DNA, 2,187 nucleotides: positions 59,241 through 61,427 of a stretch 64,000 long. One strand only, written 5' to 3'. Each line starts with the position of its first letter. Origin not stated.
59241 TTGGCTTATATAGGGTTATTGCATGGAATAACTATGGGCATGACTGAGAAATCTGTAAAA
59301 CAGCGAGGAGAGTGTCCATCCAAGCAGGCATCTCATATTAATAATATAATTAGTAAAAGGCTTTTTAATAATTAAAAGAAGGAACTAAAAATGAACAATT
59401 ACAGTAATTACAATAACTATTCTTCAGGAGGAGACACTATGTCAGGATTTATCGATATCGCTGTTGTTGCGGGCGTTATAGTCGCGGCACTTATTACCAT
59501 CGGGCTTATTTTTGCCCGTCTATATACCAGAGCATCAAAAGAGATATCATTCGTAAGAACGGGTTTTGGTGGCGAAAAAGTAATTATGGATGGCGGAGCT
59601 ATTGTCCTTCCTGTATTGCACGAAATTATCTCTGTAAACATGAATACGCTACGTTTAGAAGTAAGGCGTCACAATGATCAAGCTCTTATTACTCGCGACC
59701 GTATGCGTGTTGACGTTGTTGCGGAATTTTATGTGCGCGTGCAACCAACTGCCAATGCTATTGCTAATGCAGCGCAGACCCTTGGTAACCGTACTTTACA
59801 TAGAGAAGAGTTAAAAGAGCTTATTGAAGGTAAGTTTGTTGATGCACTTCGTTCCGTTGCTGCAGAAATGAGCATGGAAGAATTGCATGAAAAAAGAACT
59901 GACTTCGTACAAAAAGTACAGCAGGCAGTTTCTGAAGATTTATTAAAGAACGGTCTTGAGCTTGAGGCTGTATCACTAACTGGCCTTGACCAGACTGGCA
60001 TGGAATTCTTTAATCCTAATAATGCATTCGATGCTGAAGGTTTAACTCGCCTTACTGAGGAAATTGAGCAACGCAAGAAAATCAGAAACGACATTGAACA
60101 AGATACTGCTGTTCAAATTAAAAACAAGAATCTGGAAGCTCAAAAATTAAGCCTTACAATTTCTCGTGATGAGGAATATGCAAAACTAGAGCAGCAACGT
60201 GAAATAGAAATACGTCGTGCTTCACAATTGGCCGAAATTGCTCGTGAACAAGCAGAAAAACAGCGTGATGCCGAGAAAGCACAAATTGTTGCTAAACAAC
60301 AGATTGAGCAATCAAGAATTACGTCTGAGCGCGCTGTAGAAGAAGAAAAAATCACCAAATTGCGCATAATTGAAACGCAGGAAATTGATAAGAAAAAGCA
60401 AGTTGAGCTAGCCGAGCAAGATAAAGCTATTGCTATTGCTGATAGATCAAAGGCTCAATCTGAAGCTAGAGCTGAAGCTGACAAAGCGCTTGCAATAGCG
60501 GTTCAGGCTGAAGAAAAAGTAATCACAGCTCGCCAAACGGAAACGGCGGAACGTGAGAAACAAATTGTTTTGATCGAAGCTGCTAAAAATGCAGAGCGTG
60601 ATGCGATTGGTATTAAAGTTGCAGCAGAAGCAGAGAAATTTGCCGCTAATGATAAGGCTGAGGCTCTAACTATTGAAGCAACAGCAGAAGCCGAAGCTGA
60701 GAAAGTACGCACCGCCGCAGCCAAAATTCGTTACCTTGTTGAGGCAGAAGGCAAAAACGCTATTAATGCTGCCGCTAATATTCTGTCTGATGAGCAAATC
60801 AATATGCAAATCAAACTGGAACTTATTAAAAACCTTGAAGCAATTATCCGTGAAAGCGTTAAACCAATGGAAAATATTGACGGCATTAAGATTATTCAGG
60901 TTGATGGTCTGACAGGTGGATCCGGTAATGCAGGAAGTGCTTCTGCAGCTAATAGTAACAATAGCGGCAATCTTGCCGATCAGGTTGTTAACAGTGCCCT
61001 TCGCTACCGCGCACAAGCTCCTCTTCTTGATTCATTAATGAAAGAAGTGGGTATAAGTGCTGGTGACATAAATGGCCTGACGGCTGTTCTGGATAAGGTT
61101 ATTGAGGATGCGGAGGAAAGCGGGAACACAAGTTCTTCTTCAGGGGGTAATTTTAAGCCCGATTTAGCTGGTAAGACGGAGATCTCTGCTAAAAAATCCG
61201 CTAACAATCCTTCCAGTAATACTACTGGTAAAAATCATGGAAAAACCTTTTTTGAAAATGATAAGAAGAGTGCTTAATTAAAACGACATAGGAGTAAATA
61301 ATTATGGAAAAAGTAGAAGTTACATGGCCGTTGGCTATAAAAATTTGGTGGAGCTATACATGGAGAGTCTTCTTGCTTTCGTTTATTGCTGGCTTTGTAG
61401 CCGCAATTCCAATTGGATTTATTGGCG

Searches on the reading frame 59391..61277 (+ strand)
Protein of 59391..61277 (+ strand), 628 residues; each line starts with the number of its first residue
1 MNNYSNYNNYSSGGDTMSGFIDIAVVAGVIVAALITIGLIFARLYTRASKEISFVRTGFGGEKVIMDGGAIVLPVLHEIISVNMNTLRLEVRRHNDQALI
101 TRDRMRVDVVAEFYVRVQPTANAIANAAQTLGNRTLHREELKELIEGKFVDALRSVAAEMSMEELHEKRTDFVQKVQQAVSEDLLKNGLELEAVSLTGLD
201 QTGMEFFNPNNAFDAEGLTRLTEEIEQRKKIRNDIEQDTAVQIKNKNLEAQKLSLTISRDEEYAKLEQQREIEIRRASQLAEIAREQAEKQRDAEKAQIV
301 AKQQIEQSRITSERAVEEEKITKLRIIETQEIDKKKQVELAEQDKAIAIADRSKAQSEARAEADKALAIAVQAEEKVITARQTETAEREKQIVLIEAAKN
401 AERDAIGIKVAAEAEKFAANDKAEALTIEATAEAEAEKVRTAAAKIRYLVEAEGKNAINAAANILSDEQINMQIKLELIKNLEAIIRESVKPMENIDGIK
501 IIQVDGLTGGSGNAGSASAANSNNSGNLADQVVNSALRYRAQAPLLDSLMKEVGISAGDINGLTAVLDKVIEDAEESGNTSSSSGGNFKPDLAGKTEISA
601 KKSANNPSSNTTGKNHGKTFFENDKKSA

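Call 62: find_encoding_contigs(protein=window:59391-61277:+, flank=10000, max_places=5)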
Protein window:59391-61277:+ (628 aa): 3 contigs read that carry it; 1 place shown.
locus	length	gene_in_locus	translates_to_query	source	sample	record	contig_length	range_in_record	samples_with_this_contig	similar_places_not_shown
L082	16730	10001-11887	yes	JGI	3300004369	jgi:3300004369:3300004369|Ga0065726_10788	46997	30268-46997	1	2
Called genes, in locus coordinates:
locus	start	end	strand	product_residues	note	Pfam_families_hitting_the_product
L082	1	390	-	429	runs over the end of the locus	PF05977:MFS_3, PF07690:MFS_1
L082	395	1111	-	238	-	PF12146:Hydrolase_4 (weak), PF00561:Abhydrolase_1, PF00975:Thioesterase (weak), PF02089:Palm_thioest, PF12697:Abhydrolase_6 (faint)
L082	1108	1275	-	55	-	-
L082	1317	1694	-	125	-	PF00440:TetR_N (weak)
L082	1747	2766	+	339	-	-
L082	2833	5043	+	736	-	PF01565:FAD_binding_4, PF13649:Methyltransf_25 (faint), PF13489:Methyltransf_23 (faint), PF08241:Methyltransf_11 (weak)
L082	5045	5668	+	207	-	PF13420:Acetyltransf_4 (faint), PF00583:Acetyltransf_1, PF13508:Acetyltransf_7, PF13673:Acetyltransf_10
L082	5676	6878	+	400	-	PF04909:Amidohydro_2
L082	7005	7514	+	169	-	-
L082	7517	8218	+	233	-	PF04012:PspA_IM30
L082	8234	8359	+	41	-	-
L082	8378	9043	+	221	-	PF21001:YqiJ_N, PF07290:YqiJ_OB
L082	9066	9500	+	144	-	-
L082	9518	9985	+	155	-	-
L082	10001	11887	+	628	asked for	PF01145:Band_7, PF15975:Flot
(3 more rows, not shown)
